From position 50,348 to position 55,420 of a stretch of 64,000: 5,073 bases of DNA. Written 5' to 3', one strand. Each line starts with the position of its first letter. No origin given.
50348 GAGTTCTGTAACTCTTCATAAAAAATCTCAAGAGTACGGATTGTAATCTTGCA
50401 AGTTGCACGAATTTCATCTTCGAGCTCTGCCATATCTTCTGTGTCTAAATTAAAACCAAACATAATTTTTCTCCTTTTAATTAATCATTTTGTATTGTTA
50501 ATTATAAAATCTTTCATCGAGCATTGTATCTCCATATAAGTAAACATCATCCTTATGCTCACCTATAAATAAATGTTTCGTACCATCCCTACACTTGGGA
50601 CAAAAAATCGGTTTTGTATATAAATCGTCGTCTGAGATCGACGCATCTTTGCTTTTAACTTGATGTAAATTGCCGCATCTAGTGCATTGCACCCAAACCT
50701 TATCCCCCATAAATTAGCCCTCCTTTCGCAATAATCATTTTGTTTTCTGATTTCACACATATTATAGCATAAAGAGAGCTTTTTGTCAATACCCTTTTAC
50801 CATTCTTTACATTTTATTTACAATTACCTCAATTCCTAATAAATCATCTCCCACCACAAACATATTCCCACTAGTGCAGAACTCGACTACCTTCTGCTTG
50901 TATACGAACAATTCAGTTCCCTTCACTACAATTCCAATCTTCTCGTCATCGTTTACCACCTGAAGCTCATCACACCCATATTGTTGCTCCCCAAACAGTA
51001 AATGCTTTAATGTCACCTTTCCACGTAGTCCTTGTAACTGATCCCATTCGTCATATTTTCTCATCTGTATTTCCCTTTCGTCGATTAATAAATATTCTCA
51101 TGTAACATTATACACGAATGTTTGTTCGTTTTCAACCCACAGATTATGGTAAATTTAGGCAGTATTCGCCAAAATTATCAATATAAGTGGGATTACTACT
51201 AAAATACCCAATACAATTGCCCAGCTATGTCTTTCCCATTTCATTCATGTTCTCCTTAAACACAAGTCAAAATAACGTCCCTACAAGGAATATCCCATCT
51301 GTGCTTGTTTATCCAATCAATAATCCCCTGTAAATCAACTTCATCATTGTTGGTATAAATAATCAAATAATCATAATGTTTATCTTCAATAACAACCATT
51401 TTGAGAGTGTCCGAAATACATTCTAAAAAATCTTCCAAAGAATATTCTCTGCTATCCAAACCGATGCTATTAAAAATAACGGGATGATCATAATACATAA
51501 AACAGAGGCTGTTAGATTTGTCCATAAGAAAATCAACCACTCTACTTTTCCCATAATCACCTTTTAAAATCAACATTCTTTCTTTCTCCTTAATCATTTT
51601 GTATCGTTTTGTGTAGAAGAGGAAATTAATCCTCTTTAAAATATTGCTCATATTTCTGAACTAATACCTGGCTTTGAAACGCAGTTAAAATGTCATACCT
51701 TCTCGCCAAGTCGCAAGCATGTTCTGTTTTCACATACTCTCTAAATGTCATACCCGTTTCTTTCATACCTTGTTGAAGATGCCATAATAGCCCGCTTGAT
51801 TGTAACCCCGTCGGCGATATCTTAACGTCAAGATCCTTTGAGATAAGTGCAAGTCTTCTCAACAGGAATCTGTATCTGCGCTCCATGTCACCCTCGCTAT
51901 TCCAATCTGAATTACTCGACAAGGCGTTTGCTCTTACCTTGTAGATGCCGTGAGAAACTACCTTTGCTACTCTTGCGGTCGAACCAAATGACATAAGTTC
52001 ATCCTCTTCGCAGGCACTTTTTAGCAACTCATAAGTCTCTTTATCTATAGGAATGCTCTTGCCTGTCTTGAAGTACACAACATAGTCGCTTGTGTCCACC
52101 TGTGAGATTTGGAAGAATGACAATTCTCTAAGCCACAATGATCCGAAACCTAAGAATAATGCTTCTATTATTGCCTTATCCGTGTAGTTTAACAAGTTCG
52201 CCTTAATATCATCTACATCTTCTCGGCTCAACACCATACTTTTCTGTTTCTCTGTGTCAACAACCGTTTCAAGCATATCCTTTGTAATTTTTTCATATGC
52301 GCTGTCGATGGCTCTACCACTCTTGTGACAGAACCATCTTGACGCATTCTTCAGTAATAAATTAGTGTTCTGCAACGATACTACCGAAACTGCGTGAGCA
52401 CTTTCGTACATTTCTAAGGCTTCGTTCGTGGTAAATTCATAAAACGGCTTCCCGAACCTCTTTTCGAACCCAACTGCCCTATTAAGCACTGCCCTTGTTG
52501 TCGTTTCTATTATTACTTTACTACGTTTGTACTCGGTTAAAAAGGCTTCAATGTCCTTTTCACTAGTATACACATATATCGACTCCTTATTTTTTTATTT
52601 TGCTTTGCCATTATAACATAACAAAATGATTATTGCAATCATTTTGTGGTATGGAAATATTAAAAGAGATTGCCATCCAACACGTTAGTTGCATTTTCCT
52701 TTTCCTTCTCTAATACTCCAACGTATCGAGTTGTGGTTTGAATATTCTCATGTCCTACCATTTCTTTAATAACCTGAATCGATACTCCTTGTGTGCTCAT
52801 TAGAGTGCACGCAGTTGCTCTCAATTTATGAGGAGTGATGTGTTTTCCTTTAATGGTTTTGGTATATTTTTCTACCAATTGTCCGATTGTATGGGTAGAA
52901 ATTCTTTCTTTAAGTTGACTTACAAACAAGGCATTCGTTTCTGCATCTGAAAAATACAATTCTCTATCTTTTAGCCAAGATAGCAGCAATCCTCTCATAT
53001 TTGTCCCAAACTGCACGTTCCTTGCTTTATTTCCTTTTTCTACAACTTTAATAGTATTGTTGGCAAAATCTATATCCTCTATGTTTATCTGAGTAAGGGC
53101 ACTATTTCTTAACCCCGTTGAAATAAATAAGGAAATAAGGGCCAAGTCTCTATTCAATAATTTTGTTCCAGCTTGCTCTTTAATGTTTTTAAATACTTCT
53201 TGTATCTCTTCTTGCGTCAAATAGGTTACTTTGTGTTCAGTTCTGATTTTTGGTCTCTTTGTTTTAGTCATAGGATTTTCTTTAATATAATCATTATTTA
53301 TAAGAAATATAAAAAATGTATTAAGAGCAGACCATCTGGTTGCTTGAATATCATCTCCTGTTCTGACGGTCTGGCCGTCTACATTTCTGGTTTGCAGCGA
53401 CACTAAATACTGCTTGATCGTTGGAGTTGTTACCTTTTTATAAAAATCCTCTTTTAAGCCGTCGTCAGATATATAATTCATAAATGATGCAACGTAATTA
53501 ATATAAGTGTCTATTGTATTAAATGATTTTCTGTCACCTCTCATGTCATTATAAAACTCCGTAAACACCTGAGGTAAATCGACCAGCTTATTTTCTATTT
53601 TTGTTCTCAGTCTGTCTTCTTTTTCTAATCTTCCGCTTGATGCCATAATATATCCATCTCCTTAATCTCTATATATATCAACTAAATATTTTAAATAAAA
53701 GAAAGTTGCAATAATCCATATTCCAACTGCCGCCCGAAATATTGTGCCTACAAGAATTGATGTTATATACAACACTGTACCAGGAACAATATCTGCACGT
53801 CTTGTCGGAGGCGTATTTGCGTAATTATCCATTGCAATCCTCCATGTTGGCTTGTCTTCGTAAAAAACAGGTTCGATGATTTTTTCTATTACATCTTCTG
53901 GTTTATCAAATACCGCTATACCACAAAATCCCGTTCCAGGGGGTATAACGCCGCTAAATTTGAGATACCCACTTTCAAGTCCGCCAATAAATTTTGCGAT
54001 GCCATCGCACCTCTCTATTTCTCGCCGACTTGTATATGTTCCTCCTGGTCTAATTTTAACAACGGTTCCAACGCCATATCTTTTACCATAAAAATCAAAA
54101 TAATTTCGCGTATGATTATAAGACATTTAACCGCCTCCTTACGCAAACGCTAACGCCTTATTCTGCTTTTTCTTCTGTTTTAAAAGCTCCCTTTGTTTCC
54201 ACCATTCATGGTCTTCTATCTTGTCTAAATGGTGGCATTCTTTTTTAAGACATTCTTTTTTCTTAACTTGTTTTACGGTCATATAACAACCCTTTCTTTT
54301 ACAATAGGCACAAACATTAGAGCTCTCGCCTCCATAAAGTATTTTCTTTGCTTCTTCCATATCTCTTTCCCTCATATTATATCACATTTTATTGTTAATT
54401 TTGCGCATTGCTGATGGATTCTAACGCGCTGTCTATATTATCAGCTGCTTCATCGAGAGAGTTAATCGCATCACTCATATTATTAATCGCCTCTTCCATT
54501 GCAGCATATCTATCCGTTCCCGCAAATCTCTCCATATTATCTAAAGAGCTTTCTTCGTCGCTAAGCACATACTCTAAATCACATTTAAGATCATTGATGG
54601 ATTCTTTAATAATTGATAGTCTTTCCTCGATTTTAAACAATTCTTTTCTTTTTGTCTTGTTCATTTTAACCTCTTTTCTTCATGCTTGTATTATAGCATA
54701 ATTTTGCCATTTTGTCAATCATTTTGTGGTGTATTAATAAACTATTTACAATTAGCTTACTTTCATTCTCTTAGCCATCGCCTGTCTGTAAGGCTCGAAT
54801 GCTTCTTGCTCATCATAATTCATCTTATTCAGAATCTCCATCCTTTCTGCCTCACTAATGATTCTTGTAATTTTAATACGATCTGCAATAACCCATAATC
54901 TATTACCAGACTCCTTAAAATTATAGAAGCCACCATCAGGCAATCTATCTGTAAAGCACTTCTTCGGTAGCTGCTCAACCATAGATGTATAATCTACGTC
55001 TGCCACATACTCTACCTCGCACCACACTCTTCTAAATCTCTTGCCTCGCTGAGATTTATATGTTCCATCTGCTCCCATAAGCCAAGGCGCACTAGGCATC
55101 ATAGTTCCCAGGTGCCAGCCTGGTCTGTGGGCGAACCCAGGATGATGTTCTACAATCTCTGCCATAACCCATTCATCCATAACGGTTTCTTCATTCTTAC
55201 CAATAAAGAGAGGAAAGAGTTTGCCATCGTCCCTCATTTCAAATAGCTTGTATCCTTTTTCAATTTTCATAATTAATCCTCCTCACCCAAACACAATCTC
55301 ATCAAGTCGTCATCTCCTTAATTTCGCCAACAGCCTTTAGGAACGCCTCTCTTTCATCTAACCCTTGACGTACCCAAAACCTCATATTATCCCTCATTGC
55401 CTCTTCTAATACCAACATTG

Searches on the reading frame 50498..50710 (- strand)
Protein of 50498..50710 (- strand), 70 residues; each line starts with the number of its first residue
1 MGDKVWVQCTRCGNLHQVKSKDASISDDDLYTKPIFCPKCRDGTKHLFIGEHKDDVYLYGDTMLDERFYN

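Call 21: search_protein_families(library=pfam, max_evalue=0.1, proteins=[window:50498-50710:-])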
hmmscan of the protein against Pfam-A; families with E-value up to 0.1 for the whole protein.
window:50498-50710:- (70 aa): 9 families
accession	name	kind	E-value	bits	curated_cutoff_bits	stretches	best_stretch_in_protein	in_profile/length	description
PF14205.11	Cys_rich_KTR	-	2e-06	28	25.5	1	5-42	2-35/54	Cysteine-rich KTR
PF23903.1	Phage_zn_bind_2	-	0.0001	22.6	27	1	7-41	4-38/44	Phage zinc binding domain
PF05876.18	GpA_ATPase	-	0.013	15.6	25.6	1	6-44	194-233/247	Phage terminase large subunit gpA, ATPase domain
PF17848.7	Zn_ribbon_ACC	-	0.017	15.7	24.5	0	6-15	1-10/26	Acetyl-CoA carboxylase zinc finger domain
PF02150.21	Zn_ribbon_RPB9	-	0.034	14.5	25.2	0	35-41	2-8/36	RNA polymerases M/15 Kd subunit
PF24921.1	RING_XB3-XBAT31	-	0.037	14.5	50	1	9-43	22-54/57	E3 ubiquitin-protein ligase XB3/XBAT31 RING finger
PF13717.11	Zn_ribbon_4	-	0.059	13.8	30.3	0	4-14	23-33/36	zinc-ribbon domain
PF19769.4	CPxCG_zf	-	0.06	13.6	27.2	0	3-23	20-40/183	CPxCG-related zinc finger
PF19134.6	DUF5817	-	0.088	13.2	31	0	7-28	22-43/57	Domain of unknown function (DUF5817)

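Call 22: search_protein_families(library=phrogs, max_evalue=0.01, proteins=[window:50498-50710:-])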
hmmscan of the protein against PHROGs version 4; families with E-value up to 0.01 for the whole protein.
window:50498-50710:- (70 aa): 2 families
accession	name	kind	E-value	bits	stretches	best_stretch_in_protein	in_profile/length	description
phrog_1257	-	moron, auxiliary metabolic gene and host takeover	1.8e-05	25.9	1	7-47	32-71/97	ribosome associated inhibitor A; zinc finger domain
phrog_4864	-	unknown function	0.00033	21.5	1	6-41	22-56/63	-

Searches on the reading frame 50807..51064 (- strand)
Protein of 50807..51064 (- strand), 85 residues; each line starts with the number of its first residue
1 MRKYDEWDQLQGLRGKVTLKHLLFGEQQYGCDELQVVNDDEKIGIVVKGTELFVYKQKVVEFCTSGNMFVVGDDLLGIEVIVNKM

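Call 21: search_protein_families(library=pfam, max_evalue=0.1, proteins=[window:50807-51064:-])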
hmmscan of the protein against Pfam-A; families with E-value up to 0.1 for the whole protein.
window:50807-51064:- (85 aa): 0 families

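Call 22: search_protein_families(library=phrogs, max_evalue=0.01, proteins=[window:50807-51064:-])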
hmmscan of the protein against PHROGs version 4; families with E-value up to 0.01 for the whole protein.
window:50807-51064:- (85 aa): 0 families

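Call 106: search_solved_structures(query=window:50807-51064:-, max_evalue=10)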
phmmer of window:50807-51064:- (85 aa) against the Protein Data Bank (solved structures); distinct sequences matched with E-value up to 10: 0.

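Call 112: predict_structure(protein=window:50807-51064:-)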
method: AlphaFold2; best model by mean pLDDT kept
length: 85 residues; sequences in the alignment: 1
mean_pLDDT: 45.1   pTM: 0.28
mean pLDDT of the five models: 45.1, 44.5, 38.7, 36.3, 36.1
residues with pLDDT >= 90: 0; 70-90: 0; 50-70: 31; < 50: 54
segments of 3 or more residues with pLDDT < 50: 18-21, 46-85
pLDDT, mean of each block of 10 residues (from residue 1): 56 52 51 51 47 39 33 40 30
secondary structure, 60 per line:
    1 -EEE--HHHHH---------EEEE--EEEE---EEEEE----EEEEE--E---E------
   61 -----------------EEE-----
elements in order: E2-4 H7-11 E21-24 E27-30 E34-38 E43-47 E78-80

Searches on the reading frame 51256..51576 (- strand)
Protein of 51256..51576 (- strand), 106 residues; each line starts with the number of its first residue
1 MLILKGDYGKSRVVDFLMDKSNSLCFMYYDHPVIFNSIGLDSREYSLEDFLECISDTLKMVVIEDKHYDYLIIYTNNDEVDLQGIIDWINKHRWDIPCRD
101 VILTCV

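Call 21: search_protein_families(library=pfam, max_evalue=0.1, proteins=[window:51256-51576:-])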
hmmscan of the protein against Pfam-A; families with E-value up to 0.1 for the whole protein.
window:51256-51576:- (106 aa): 1 family
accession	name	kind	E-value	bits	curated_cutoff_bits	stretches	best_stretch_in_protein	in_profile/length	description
PF24127.1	DUF7395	-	0.085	13.2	27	0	73-92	6-25/49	Domain of unknown function (DUF7395)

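Call 22: search_protein_families(library=phrogs, max_evalue=0.01, proteins=[window:51256-51576:-])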
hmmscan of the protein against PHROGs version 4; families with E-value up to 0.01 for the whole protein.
window:51256-51576:- (106 aa): 0 families

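Call 107: search_solved_structures(query=window:51256-51576:-, max_evalue=10)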
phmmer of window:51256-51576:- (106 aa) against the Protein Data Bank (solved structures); distinct sequences matched with E-value up to 10: 2.
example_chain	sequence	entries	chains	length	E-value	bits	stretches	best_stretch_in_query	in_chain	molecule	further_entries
7cjn_B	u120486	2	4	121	0.19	15.3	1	40-96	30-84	Interleukin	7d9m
9dhc_A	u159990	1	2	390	0.25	14.9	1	47-77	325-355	Retinoblastoma-associated protein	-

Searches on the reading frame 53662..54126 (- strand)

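Call 21: search_protein_families(library=pfam, max_evalue=0.1, proteins=[window:53662-54126:-])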
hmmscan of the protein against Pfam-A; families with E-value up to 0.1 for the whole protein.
window:53662-54126:- (154 aa): 1 family
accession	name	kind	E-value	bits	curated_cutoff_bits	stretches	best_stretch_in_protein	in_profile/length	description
PF14946.11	DUF4501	-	0.03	14.7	29.6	1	120-146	88-114/179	Domain of unknown function (DUF4501)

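Call 22: search_protein_families(library=phrogs, max_evalue=0.01, proteins=[window:53662-54126:-])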
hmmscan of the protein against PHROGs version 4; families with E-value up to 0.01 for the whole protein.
window:53662-54126:- (154 aa): 0 families

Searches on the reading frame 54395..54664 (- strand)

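Call 21: search_protein_families(library=pfam, max_evalue=0.1, proteins=[window:54395-54664:-])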
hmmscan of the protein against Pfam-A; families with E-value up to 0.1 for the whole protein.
window:54395-54664:- (89 aa): 8 families
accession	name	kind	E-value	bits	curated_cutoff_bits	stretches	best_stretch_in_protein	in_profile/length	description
PF10779.14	XhlA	-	0.0023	18.5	34.7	1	54-84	7-37/67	Haemolysin XhlA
PF04513.17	Baculo_PEP_C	-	0.0039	17.7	38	1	11-85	42-112/140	Baculovirus polyhedron envelope protein, PEP, C terminus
PF23203.1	KIF21A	-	0.014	15.6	28.5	1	16-89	22-97/161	KIF21A-like domain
PF10046.14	BLOC1_2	-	0.019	15.8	33.4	0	50-85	33-68/96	Biogenesis of lysosome-related organelles complex-1 subunit 2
PF07889.17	DUF1664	-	0.021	15.3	34.6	1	11-88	45-124/124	Protein of unknown function (DUF1664)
PF01814.28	Hemerythrin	-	0.025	15.5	25.3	1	14-78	25-96/127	Hemerythrin HHE cation binding domain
PF23991.1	DUF7310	-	0.026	15.5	40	0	41-84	13-56/83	Coiled-coil region of unknown function (DUF7310)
PF01544.23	CorA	-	0.043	13.6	27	1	3-88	147-229/292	CorA-like Mg2+ transporter protein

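Call 22: search_protein_families(library=phrogs, max_evalue=0.01, proteins=[window:54395-54664:-])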
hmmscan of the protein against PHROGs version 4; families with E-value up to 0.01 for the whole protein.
window:54395-54664:- (89 aa): 3 families
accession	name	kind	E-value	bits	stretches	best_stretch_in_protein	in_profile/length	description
phrog_4068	-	unknown function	6.1e-16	60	1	1-87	1-88/89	-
phrog_5553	-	unknown function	4.7e-05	24.6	0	55-86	11-42/114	-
phrog_1009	-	unknown function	0.0031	18.6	0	2-45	30-72/103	-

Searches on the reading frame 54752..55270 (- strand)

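Call 21: search_protein_families(library=pfam, max_evalue=0.1, proteins=[window:54752-55270:-])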
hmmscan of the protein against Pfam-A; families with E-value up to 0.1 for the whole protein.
window:54752-55270:- (172 aa): 0 families

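Call 22: search_protein_families(library=phrogs, max_evalue=0.01, proteins=[window:54752-55270:-])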
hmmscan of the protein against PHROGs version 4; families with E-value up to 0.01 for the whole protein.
window:54752-55270:- (172 aa): 2 families
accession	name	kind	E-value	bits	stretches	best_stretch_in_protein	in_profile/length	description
phrog_30118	-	unknown function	3.5e-17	63.5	1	3-154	3-178/194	-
phrog_12224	-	unknown function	7.3e-13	49.6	1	6-82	7-78/110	-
